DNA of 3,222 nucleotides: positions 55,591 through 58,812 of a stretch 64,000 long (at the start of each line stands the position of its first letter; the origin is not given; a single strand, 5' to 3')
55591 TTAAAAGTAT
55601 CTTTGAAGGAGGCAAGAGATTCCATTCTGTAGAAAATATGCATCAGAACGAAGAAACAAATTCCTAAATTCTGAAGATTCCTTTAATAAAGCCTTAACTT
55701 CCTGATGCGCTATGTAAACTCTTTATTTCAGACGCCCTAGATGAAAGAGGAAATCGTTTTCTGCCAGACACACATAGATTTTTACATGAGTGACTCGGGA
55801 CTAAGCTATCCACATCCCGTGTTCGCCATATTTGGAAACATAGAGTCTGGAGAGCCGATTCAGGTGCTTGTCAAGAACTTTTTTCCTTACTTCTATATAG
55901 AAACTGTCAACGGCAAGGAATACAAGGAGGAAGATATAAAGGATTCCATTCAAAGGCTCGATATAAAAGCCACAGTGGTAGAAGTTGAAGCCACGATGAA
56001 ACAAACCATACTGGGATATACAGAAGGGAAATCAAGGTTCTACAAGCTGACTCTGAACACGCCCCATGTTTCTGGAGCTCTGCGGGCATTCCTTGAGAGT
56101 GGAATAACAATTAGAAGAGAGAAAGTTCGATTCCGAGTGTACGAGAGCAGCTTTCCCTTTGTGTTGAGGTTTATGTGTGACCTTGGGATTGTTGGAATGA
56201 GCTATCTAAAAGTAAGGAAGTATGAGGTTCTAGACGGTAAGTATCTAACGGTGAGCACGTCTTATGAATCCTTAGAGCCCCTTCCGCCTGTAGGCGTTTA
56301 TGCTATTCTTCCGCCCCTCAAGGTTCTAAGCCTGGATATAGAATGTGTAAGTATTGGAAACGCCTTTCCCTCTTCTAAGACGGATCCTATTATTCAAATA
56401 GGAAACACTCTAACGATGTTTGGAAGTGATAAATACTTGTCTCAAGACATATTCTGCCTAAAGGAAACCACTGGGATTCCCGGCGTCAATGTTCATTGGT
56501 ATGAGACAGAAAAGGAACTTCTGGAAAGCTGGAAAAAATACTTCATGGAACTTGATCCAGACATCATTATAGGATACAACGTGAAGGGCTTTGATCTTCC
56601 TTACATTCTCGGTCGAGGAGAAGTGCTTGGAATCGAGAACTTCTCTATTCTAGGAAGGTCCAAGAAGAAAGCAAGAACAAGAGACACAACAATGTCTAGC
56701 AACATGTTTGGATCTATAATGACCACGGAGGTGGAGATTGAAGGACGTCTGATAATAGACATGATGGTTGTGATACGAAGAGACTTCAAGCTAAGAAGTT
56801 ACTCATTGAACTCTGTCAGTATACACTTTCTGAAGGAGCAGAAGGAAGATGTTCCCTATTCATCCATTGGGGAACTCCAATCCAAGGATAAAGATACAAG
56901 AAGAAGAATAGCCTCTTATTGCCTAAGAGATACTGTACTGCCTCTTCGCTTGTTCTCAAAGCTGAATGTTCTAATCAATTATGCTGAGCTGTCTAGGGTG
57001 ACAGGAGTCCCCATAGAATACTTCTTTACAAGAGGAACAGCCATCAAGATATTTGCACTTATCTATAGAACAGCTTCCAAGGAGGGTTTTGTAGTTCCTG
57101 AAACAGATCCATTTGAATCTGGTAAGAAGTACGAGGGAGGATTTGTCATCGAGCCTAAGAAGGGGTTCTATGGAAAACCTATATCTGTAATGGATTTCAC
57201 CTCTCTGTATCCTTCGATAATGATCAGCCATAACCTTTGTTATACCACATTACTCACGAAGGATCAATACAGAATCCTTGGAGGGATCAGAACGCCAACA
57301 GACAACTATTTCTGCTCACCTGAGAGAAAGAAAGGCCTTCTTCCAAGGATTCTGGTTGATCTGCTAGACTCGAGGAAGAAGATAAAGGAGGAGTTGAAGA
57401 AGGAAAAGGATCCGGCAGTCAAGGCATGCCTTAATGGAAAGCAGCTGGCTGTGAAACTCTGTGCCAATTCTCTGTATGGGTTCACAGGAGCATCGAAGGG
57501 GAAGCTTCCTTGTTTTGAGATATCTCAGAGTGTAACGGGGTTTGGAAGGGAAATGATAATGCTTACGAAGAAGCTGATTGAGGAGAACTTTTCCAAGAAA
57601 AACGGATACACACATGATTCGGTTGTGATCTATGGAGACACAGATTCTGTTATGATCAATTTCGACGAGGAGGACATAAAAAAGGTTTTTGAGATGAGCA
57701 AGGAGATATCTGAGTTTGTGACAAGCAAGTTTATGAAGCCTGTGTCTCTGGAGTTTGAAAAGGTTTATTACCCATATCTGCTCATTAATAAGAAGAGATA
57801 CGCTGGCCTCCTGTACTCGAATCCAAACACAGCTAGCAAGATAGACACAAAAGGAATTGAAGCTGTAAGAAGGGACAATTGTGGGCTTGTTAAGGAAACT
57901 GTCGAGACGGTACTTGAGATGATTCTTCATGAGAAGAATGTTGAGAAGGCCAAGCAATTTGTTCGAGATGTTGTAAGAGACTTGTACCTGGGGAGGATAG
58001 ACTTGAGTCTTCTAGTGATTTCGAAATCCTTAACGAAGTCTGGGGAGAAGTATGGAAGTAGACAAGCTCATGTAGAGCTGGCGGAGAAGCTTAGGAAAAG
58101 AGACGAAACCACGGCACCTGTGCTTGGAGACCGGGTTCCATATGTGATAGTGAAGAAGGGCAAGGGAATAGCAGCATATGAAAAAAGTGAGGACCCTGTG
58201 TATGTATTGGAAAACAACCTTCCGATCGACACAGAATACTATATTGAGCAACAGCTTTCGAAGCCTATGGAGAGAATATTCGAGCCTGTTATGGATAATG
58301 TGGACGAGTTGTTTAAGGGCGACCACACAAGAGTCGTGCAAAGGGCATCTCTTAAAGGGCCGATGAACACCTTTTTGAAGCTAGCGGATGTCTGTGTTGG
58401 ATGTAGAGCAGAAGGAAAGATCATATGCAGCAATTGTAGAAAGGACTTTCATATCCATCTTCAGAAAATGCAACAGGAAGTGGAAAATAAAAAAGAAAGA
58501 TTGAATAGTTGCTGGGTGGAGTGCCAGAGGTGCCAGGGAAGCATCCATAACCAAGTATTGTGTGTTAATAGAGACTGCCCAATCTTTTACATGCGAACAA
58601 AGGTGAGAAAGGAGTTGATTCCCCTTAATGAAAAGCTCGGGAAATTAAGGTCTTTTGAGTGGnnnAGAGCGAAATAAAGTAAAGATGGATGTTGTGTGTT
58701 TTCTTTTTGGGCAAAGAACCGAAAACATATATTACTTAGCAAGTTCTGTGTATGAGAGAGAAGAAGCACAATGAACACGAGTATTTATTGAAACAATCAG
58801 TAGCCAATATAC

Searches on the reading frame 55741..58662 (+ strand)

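Call 48: search_protein_families(library=pfam, proteins=[window:55741-58662:+], max_evalue=0.00001)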
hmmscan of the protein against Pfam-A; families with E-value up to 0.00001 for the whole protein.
window:55741-58662:+ (974 aa): 4 families
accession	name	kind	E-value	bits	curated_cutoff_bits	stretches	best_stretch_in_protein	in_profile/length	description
PF00136.26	DNA_pol_B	-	3.6e-141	471.5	23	1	423-850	1-453/453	DNA polymerase family B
PF03104.25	DNA_pol_B_exo1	-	1.1e-50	172.7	23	1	132-359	2-242/242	DNA polymerase family B, exonuclease domain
PF14260.11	zf-C4pol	-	1.1e-15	58.1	28.9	1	885-952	1-70/70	C4-type zinc-finger of DNA polymerase delta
PF03175.18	DNA_pol_B_2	-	1.8e-08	34.1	25.8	1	358-502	104-253/468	DNA polymerase type B, organellar and viral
